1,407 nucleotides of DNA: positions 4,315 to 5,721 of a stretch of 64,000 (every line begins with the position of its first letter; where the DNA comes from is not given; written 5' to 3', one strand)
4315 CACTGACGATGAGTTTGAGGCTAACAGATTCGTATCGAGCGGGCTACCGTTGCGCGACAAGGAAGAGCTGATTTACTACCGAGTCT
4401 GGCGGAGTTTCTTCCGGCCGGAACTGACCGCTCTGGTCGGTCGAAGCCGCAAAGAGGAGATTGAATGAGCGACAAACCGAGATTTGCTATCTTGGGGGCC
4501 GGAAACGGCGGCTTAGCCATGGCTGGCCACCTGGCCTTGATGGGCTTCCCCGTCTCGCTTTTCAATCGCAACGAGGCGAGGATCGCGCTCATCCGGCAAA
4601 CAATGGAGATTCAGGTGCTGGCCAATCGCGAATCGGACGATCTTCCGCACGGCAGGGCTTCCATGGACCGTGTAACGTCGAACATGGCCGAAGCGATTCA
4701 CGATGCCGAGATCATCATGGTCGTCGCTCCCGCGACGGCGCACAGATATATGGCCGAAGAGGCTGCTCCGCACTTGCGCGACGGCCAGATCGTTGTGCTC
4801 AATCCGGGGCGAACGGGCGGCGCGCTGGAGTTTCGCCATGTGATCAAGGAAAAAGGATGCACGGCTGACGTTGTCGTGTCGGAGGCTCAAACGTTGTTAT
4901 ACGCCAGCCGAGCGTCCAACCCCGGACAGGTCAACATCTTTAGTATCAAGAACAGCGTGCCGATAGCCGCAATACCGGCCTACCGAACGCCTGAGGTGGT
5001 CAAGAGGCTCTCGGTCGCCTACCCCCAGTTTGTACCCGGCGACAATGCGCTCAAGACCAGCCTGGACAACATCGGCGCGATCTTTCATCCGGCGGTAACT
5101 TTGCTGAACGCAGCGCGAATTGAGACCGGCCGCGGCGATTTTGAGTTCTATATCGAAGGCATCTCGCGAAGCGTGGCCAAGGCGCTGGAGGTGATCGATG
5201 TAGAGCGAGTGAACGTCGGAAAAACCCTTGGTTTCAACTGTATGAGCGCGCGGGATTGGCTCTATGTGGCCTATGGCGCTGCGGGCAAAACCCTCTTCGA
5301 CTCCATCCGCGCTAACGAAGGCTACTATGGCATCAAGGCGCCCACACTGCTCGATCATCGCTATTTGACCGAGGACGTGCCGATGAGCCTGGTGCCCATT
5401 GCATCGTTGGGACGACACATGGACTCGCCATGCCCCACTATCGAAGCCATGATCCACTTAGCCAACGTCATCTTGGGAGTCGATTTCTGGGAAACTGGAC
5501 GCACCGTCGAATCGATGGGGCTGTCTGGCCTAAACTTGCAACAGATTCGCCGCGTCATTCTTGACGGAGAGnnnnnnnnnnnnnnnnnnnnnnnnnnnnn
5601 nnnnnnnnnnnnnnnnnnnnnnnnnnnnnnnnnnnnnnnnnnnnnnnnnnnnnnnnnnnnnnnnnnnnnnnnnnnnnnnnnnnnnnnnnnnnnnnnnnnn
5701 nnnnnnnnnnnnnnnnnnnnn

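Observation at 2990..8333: Tightly coupled four-gene operon that may encode an undescribed amino-acid-derived (osmolyte?) pathway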

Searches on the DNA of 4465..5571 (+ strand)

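Call 86: search_rna_families(sources=[L088, L090, L091, L092, L082, L083, L081], threshold=gathering)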
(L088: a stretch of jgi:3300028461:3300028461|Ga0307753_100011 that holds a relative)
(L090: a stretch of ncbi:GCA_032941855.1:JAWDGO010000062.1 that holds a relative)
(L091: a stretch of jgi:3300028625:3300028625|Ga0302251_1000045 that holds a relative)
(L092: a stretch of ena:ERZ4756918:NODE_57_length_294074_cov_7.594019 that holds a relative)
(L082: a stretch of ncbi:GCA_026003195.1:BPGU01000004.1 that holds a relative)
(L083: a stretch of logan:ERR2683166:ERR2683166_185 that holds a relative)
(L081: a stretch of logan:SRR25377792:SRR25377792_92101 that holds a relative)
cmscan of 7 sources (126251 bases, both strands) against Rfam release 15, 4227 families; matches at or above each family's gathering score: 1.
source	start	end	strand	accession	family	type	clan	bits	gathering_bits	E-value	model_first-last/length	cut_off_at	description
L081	7227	7357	+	RF00379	c-di-AMP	Cis-reg; riboswitch;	-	62.7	38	7.1e-12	1-134/134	no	c-di-AMP riboswitch aptamer (ydaO/yuaA leader)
